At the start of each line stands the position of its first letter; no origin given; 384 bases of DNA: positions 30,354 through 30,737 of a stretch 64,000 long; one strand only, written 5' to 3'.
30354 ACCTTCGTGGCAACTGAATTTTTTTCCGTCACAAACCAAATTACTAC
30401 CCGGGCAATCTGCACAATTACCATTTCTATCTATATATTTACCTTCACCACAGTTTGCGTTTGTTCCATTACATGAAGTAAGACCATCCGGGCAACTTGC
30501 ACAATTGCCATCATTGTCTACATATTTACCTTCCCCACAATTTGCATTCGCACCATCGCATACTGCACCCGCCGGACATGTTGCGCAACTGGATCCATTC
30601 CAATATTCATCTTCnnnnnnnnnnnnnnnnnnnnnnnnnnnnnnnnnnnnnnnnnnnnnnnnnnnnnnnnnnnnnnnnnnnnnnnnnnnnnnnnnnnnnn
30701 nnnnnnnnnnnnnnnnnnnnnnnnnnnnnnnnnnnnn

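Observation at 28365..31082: Second prepilin-leader Cys-repeat protein (905 aa) next to rpsB, paralogous N-terminus to the giant gene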

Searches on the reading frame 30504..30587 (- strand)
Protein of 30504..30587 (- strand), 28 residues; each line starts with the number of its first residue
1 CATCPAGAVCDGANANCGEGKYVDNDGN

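Call 67: search_solved_structures(query=A3, max_evalue=10, show_alignments=3)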
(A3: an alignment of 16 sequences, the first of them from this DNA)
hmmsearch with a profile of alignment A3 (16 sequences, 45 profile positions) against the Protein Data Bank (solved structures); distinct sequences matched with E-value up to 10: 0.
